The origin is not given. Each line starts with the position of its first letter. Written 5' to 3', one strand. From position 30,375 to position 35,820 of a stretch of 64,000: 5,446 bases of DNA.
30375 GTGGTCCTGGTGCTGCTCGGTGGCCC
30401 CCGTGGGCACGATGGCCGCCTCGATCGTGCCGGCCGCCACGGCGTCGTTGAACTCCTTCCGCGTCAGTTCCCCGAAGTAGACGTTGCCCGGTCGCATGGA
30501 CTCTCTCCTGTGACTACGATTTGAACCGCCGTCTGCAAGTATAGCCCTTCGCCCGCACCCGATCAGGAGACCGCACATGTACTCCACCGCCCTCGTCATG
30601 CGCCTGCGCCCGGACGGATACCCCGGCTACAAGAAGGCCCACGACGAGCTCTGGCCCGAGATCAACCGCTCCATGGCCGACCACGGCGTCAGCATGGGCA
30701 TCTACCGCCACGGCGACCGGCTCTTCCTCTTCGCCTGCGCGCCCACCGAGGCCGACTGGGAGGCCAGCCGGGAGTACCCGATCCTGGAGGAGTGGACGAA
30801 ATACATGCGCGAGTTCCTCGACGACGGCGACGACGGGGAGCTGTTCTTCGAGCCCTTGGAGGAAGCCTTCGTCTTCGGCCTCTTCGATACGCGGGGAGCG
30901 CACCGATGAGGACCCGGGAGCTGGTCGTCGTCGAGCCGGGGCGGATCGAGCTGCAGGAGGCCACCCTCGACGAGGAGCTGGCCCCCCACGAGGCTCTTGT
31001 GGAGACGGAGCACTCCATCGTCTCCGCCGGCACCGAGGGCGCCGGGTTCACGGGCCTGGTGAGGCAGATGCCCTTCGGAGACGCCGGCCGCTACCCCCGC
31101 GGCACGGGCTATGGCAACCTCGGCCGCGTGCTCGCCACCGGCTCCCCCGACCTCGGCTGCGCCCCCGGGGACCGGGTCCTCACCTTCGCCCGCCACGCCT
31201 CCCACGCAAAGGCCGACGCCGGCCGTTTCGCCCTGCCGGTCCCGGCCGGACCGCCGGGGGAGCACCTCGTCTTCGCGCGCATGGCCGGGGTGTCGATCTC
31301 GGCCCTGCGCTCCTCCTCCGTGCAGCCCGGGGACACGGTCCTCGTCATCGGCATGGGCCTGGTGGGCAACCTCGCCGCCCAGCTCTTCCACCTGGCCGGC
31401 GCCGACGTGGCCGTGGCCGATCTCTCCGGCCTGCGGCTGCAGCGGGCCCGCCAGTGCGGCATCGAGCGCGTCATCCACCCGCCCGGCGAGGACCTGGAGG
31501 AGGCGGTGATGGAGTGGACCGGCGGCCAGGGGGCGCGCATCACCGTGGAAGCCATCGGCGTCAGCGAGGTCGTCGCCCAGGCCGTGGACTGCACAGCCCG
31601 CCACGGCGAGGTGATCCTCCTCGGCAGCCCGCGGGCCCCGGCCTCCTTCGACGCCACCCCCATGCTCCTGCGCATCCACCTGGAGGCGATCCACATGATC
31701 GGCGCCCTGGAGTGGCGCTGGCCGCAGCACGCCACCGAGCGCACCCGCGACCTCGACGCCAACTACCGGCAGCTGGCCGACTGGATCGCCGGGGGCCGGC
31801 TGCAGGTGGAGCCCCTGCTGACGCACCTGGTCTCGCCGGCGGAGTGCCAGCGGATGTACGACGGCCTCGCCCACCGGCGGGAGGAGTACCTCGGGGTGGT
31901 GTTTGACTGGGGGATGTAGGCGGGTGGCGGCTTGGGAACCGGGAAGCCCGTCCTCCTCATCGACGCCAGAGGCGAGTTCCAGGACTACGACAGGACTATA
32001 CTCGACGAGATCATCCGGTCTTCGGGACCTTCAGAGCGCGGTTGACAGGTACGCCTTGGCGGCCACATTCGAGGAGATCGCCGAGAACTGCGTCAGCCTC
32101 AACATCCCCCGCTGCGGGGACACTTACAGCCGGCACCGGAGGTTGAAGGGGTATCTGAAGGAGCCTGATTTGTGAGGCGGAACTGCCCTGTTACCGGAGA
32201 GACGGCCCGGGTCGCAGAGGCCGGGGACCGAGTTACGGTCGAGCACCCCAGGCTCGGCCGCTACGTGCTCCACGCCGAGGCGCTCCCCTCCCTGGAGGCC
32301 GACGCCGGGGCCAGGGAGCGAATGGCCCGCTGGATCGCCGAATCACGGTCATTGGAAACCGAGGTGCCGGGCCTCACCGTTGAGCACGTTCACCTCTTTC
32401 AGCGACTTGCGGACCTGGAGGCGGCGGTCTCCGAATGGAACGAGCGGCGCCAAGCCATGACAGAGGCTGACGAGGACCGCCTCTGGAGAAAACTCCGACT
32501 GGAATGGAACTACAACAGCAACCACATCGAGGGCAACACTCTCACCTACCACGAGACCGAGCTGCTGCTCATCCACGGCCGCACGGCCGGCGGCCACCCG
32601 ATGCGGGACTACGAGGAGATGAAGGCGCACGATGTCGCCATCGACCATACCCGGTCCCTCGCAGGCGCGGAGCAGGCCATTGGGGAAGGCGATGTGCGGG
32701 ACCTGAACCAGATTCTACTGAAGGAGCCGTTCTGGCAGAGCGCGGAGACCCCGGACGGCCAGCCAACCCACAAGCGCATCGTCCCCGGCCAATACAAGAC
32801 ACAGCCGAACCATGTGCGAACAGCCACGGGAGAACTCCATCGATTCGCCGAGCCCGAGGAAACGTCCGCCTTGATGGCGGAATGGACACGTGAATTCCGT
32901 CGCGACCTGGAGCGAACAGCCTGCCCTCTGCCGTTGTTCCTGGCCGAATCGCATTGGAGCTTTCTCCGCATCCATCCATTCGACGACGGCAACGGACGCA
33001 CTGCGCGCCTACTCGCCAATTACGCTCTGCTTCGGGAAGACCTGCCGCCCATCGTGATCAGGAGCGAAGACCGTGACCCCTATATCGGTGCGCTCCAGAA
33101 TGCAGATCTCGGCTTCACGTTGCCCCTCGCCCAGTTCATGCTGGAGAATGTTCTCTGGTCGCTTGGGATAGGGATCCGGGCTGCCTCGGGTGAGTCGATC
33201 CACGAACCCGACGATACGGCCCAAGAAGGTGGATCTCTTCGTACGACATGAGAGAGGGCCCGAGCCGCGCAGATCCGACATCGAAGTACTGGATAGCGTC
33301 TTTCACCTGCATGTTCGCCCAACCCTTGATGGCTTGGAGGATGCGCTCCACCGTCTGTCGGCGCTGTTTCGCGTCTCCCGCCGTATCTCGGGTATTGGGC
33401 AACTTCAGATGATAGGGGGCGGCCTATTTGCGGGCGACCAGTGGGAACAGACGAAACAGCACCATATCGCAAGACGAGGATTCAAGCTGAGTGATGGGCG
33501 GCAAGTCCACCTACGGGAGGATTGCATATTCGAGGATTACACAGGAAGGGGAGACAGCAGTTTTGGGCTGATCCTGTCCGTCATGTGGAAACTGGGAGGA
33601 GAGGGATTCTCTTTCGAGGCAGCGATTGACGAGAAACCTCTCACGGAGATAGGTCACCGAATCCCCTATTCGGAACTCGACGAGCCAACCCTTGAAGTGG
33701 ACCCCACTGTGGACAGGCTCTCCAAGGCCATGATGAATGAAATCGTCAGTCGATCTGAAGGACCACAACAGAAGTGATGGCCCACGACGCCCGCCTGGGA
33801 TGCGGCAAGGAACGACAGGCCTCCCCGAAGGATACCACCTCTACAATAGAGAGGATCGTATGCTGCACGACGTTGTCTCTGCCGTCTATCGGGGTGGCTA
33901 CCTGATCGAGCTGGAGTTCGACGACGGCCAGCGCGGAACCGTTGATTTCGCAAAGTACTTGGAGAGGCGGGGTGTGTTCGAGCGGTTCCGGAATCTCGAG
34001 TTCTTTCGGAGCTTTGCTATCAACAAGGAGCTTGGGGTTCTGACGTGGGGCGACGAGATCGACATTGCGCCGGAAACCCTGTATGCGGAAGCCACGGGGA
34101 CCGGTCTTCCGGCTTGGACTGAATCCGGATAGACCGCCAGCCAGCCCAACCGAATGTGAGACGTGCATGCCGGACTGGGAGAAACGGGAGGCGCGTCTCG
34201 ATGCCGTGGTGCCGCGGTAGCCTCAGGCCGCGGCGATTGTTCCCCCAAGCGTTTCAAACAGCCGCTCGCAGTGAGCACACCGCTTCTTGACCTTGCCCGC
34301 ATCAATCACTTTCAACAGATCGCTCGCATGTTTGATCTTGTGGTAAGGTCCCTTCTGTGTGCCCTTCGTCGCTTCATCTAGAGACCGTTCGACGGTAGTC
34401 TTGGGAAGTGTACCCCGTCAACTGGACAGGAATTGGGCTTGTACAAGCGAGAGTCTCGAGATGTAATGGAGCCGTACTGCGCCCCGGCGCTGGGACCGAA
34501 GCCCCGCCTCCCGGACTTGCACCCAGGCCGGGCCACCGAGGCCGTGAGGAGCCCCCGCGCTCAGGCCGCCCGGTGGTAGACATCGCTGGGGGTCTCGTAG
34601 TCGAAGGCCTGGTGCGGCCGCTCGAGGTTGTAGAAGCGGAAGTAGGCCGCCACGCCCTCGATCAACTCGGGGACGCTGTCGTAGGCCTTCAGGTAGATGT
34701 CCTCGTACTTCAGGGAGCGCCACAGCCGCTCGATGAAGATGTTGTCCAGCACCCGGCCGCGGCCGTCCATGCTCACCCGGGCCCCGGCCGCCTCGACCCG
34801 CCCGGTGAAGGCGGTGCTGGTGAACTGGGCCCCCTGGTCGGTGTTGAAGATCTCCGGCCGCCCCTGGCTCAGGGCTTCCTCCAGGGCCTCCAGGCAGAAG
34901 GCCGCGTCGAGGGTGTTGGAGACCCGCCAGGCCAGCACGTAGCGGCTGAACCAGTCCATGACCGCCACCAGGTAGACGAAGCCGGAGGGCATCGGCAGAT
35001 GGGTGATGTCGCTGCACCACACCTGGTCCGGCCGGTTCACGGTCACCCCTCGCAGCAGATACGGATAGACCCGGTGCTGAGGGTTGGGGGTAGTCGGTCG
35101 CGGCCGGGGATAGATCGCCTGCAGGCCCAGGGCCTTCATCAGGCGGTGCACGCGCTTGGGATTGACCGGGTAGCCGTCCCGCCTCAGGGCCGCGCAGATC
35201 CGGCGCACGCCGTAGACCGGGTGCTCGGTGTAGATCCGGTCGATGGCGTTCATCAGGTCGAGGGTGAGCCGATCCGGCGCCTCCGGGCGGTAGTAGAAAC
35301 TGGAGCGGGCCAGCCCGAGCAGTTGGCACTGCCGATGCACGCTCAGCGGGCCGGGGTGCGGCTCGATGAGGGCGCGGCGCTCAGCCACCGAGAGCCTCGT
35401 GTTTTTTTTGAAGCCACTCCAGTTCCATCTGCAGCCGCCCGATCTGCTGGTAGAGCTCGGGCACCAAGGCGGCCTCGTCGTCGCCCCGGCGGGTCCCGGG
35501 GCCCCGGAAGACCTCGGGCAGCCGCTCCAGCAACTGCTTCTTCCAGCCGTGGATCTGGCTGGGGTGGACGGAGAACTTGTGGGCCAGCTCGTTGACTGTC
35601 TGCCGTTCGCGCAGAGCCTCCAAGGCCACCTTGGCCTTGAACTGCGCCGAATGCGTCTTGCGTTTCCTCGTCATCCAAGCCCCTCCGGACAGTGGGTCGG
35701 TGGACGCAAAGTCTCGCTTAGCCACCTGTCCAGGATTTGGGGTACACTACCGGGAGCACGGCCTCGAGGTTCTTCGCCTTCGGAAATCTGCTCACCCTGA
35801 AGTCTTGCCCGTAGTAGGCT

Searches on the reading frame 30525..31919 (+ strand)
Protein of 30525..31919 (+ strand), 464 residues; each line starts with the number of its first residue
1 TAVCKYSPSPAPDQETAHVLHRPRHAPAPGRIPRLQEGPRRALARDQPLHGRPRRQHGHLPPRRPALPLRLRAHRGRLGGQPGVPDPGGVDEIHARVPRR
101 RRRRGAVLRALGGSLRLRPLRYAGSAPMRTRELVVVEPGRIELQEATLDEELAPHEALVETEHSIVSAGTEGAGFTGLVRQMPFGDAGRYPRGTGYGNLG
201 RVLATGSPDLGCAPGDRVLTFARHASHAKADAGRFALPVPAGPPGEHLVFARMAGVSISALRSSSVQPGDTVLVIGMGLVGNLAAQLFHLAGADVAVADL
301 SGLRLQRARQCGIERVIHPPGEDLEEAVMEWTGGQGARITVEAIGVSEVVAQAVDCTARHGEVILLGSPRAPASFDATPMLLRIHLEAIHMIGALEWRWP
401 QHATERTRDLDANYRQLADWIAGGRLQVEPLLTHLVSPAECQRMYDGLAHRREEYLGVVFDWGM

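Call 41: search_protein_families(library=pfam, proteins=[window:30525-31919:+], max_evalue=0.00001)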
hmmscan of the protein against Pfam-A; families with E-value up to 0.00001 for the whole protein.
window:30525-31919:+ (464 aa): 1 family
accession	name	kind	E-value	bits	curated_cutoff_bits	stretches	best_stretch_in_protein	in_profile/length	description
PF00107.32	ADH_zinc_N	-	4e-19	69.3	31.8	1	280-391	2-114/129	Zinc-binding dehydrogenase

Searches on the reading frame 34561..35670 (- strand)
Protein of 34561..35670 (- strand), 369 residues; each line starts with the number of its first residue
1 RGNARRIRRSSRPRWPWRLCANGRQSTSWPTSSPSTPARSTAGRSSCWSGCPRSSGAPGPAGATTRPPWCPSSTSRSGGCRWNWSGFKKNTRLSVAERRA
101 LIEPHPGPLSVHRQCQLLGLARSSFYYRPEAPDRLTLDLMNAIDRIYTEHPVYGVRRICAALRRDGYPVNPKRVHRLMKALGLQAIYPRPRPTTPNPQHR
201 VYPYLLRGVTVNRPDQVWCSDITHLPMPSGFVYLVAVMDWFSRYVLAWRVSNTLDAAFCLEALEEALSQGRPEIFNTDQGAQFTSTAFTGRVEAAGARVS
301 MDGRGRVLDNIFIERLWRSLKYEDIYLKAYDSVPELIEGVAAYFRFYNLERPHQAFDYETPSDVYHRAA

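Call 41: search_protein_families(library=pfam, proteins=[window:34561-35670:-], max_evalue=0.00001)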
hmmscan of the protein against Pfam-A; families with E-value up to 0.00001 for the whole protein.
window:34561-35670:- (369 aa): 3 families
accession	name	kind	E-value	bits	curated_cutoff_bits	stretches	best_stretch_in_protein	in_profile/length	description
PF00665.32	rve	-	1.3e-21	77.2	32.6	1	212-305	2-100/102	Integrase core domain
PF13276.12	HTH_21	-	1e-20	74.1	28.1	1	138-191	5-60/60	HTH-like domain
PF13683.12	rve_3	-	1.2e-12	47.8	26.5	1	296-361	2-67/67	Integrase core domain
